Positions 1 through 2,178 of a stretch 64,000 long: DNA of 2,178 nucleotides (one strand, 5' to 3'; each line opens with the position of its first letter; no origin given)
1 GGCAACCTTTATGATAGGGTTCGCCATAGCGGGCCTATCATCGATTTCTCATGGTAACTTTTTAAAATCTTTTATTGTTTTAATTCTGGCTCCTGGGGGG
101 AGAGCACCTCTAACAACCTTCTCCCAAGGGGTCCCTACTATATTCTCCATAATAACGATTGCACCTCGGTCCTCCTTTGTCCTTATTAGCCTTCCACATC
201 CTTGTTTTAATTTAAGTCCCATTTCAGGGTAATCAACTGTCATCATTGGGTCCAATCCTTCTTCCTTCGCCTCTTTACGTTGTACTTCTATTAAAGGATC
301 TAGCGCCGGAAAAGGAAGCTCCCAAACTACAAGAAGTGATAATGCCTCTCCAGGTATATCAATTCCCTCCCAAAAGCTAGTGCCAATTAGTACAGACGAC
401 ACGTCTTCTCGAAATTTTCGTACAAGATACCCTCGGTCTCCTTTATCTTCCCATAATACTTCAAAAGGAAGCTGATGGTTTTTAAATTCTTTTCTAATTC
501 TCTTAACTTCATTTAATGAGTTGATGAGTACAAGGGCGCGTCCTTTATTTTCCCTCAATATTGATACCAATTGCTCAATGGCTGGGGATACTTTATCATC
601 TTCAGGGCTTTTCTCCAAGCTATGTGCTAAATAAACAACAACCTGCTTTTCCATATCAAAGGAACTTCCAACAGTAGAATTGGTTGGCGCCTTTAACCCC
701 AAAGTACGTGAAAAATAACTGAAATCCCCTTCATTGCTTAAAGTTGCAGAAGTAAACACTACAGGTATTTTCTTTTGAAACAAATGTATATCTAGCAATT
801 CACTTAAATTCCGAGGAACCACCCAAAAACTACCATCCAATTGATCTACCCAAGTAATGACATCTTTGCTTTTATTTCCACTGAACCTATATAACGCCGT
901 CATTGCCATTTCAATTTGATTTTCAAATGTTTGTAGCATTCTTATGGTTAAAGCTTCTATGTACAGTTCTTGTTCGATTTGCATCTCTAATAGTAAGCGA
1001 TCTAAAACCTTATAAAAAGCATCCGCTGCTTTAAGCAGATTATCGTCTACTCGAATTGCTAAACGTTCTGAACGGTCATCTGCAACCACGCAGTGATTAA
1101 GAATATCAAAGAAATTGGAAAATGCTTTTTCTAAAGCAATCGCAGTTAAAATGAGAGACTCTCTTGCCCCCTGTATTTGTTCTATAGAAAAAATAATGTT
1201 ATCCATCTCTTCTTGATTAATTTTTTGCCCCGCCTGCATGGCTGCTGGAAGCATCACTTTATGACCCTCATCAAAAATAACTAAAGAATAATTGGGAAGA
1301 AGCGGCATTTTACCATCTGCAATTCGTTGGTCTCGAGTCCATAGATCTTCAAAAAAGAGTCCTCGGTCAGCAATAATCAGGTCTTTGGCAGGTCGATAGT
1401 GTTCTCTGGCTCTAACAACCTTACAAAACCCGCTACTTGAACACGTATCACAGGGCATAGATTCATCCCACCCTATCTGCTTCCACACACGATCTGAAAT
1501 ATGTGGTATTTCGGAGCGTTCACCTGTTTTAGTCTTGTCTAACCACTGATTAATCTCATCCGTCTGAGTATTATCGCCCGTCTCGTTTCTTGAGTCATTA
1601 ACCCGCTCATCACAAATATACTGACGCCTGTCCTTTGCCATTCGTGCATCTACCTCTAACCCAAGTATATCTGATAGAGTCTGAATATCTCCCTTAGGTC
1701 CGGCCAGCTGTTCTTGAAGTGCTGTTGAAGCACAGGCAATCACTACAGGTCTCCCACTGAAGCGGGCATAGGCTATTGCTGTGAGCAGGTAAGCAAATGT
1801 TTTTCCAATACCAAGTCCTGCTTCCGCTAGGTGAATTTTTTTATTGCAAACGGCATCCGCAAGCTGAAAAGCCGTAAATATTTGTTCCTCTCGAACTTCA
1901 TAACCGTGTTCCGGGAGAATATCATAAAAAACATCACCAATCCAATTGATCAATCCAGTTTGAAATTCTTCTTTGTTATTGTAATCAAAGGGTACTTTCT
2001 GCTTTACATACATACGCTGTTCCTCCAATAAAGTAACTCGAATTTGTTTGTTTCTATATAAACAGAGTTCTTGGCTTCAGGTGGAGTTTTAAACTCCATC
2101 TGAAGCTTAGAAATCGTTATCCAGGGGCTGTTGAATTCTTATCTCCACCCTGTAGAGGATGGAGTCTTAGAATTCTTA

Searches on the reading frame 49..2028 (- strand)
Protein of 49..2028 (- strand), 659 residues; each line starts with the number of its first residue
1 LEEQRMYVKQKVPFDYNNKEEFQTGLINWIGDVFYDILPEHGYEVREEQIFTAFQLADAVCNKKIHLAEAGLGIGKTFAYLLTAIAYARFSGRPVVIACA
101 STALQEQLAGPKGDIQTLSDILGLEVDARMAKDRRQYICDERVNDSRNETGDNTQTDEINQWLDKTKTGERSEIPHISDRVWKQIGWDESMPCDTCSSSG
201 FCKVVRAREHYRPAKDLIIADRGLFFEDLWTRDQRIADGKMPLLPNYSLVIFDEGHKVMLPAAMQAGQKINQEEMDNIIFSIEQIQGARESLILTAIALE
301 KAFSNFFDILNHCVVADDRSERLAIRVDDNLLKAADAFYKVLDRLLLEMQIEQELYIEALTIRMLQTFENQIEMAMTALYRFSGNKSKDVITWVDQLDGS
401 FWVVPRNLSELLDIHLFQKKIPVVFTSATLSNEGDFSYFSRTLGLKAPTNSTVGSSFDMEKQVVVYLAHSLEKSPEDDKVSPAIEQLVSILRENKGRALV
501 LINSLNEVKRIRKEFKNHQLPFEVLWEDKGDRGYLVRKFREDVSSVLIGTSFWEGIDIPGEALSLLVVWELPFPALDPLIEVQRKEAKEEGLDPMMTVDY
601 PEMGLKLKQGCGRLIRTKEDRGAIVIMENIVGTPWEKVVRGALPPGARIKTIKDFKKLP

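Call 54: search_protein_families(library=pfam, proteins=[window:49-2028:-], max_evalue=0.00001)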
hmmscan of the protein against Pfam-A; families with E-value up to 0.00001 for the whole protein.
window:49-2028:- (659 aa): 1 family
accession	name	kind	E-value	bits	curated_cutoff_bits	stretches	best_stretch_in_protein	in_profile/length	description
PF13307.12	Helicase_C_2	-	1.1e-33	117.2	25.3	1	488-632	2-155/170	Helicase C-terminal domain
